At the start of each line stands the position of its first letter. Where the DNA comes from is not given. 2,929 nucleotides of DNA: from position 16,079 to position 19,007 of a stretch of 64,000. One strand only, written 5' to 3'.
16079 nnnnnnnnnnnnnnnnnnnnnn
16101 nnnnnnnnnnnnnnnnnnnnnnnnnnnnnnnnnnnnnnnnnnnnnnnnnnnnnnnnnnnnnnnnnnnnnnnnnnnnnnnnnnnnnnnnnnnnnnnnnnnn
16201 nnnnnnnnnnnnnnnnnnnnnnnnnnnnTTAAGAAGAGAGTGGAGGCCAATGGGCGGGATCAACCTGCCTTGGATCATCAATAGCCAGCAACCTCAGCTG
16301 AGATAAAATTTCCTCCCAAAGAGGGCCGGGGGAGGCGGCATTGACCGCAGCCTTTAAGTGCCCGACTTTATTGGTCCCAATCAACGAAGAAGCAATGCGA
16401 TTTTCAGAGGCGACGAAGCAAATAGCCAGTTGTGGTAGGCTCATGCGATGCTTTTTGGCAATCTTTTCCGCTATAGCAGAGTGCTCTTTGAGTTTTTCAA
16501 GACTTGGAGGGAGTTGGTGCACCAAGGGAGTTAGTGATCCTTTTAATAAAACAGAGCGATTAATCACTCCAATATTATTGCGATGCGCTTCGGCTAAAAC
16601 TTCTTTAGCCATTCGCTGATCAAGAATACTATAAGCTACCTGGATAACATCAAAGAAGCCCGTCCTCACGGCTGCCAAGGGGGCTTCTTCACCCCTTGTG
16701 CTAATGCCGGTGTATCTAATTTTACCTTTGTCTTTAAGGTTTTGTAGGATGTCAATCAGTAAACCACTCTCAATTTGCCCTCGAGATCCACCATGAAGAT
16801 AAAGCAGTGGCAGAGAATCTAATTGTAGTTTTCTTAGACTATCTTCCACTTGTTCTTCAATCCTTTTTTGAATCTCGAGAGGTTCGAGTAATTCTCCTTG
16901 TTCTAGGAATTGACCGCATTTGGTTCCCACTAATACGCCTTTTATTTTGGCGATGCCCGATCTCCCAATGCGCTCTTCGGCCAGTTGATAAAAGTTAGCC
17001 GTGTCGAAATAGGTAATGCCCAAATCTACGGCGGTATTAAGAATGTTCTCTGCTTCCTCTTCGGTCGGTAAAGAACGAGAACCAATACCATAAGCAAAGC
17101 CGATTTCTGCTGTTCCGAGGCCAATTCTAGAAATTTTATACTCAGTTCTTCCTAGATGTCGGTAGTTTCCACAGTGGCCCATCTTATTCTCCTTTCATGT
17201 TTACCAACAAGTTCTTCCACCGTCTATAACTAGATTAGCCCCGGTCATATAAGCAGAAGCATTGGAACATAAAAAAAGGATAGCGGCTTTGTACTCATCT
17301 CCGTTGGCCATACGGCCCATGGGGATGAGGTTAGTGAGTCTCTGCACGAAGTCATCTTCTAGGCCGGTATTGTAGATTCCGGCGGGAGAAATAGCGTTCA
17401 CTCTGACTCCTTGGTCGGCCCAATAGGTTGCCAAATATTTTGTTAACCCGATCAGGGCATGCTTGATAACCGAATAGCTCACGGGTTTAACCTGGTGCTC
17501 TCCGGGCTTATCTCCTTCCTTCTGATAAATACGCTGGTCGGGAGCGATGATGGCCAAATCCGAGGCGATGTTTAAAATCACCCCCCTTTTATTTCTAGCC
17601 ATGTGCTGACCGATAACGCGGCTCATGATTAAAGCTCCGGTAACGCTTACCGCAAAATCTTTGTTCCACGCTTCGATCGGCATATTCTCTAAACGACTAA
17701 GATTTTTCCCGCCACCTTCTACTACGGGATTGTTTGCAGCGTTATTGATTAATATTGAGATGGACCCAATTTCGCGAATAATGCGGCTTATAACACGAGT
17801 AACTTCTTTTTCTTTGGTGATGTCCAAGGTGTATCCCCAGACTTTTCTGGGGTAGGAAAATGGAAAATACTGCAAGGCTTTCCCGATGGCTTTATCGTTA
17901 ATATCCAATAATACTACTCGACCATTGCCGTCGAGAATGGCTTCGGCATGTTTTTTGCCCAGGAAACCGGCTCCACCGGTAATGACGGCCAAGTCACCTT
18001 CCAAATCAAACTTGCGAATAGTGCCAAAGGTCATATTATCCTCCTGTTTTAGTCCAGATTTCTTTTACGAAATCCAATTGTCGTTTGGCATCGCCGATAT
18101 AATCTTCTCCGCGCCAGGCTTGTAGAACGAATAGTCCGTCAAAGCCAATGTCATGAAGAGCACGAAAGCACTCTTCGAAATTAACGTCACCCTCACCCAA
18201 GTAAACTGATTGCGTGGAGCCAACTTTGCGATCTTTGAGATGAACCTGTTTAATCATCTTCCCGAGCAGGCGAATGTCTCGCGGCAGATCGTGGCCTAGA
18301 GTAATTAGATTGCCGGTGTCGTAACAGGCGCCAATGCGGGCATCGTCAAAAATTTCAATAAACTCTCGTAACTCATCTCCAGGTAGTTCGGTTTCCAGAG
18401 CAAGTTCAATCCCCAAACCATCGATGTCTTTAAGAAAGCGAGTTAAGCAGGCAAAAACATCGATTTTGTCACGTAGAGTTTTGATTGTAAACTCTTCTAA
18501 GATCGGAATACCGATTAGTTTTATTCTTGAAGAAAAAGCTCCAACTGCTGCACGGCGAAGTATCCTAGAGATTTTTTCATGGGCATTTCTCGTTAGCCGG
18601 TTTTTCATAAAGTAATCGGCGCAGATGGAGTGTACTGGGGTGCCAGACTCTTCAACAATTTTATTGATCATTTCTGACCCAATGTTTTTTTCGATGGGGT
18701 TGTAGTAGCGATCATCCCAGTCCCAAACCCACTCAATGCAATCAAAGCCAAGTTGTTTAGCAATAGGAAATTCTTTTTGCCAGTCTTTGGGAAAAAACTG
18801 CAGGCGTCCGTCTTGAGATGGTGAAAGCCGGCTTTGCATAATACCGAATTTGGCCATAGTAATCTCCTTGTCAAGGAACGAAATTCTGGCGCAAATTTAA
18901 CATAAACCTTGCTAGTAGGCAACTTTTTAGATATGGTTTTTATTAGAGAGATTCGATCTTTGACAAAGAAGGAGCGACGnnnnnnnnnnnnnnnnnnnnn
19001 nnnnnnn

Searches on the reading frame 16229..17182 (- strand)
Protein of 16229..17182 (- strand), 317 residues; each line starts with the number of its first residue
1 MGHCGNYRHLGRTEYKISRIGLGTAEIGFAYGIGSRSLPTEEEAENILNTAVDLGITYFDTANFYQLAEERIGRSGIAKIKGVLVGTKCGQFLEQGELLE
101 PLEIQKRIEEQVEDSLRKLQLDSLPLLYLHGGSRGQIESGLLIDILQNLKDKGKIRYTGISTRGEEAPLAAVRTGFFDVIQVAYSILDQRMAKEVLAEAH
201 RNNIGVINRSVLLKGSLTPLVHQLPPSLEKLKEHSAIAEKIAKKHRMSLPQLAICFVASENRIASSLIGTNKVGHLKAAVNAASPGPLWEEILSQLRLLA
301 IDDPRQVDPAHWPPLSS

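Call 11: search_protein_families(library=pfam, proteins=[window:16229-17182:-], max_evalue=0.0001)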
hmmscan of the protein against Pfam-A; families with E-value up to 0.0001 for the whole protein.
window:16229-17182:- (317 aa): 1 family
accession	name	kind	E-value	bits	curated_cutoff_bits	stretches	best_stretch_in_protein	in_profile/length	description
PF00248.27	Aldo_ket_red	-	4e-39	134.9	24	1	19-293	1-283/291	Aldo/keto reductase family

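Call 24: search_protein_families(library=ncbifam, proteins=[window:16229-17182:-], max_evalue=0.00001)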
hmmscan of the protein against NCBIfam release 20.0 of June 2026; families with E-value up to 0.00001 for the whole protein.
window:16229-17182:- (317 aa): 6 families
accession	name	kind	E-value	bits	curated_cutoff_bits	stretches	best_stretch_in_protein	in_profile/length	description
NF049922.1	MethglyxlRedYdjG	equivalog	1.1e-19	70.6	550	1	9-221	5-229/326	NADH-dependent methylglyoxal reductase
NF011432.0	PRK14863.1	equivalog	1.7e-19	70.5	244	1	16-312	4-290/292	bifunctional regulator KidO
NF007695.0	PRK10376.1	subfamily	1e-10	41.2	280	1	15-284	15-272/290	oxidoreductase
TIGR01293.1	Kv_beta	subfamily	1.3e-10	40.8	365.4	1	6-129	2-121/319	voltage-dependent potassium channel subunit beta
NF007912.0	PRK10625.1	equivalog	2.1e-09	37.2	415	0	236-296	273-334/346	NADP(H)-dependent aldo-keto reductase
NF007388.0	PRK09912.1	subfamily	2.6e-08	33.2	448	0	40-218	41-231/346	L-glyceraldehyde 3-phosphate reductase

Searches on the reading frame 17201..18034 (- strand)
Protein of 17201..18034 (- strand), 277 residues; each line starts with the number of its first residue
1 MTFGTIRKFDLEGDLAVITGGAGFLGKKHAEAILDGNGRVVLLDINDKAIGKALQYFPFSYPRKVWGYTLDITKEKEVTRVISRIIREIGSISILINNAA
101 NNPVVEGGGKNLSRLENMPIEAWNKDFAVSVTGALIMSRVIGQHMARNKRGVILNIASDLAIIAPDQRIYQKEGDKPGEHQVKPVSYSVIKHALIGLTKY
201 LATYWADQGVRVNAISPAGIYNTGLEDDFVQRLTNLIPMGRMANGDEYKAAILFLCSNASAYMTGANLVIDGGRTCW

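Call 11: search_protein_families(library=pfam, proteins=[window:17201-18034:-], max_evalue=0.0001)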
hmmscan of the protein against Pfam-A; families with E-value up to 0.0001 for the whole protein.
window:17201-18034:- (277 aa): 2 families
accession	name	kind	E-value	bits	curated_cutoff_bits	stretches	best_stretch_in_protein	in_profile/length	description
PF13561.12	adh_short_C2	-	2.8e-41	142.1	27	2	186-274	142-235/236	Enoyl-(Acyl carrier protein) reductase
PF00106.31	adh_short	-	2.6e-29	102.6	26.6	2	16-161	3-139/195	short chain dehydrogenase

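Call 24: search_protein_families(library=ncbifam, proteins=[window:17201-18034:-], max_evalue=0.00001)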
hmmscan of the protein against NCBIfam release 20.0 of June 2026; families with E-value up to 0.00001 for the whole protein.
window:17201-18034:- (277 aa): 181 families (the best 25 are shown)
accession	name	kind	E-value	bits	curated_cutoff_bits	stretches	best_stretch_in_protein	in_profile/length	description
NF005309.0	PRK06841.1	subfamily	1.3e-45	155.9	286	1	7-275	9-253/255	GolD/DthD family dehydrogenase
NF006070.0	PRK08213.1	subfamily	4.4e-45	154.2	279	1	7-275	6-257/259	gluconate 5-dehydrogenase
NF006619.0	PRK09186.1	equivalog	8.9e-42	143.4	255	1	11-273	2-253/256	oxidoreductase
NF005559.1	PRK07231.1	subfamily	2.3e-39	135.4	215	1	11-275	2-248/249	glucose 1-dehydrogenase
NF004198.0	PRK05653.1-3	equivalog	3.7e-37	128.1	296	1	11-275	5-247/248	3-oxoacyl-ACP reductase FabG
NF005067.0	PRK06484.1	equivalog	2.7e-35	121.9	713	1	13-276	9-253/524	short chain dehydrogenase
NF009466.0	PRK12826.1-2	subfamily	5.9e-35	120.9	222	1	16-276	6-246/248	3-oxoacyl-ACP reductase FabG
NF006132.0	PRK08277.1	subfamily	6e-35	120.9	281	1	8-274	5-274/280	D-mannonate oxidoreductase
NF004774.0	PRK06114.1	equivalog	5e-34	117.8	360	1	7-277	10-262/262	SDR family oxidoreductase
NF052558.1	MBtsdlDhBudC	equivalog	1.7e-33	116.2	270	2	186-276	148-243/250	meso-2,3-butanediol dehydrogenase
NF005446.0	PRK07035.1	equivalog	1e-32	113.4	373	1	7-275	5-254/255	SDR family oxidoreductase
NF009464.0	PRK12824.1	subfamily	1.2e-32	113.6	269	1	15-274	4-242/245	3-oxoacyl-ACP reductase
NF005469.0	PRK07063.1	equivalog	2.6e-32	112.4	306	2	11-161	5-148/260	SDR family oxidoreductase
NF005853.0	PRK07774.1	equivalog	2.6e-32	112.2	303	2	9-163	2-150/250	SDR family oxidoreductase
NF009093.0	PRK12429.1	subfamily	1.7e-31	109.5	258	1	11-225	3-191/259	3-hydroxybutyrate dehydrogenase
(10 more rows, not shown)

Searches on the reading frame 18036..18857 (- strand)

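Call 11: search_protein_families(library=pfam, proteins=[window:18036-18857:-], max_evalue=0.0001)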
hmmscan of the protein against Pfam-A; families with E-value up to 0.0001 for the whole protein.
window:18036-18857:- (273 aa): 1 family
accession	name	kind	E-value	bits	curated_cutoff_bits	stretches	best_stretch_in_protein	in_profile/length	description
PF01261.30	AP_endonuc_2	-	3.1e-24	86.5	31.1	1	32-265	3-247/249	Xylose isomerase-like TIM barrel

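Call 24: search_protein_families(library=ncbifam, proteins=[window:18036-18857:-], max_evalue=0.00001)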
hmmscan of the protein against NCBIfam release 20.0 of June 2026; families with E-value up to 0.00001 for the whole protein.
window:18036-18857:- (273 aa): 3 families
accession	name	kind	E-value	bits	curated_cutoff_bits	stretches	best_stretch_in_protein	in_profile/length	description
NF009688.0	PRK13209.1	subfamily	4.3e-16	58.7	317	1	24-271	21-280/286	L-ribulose-5-phosphate 3-epimerase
TIGR00542.1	hxl6Piso_put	equivalog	6.2e-14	52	272.15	1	164-271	166-275/279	L-ribulose-5-phosphate 3-epimerase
NF009689.0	PRK13210.1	subfamily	4.4e-13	49.1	200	1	179-261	182-272/286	L-ribulose-5-phosphate 3-epimerase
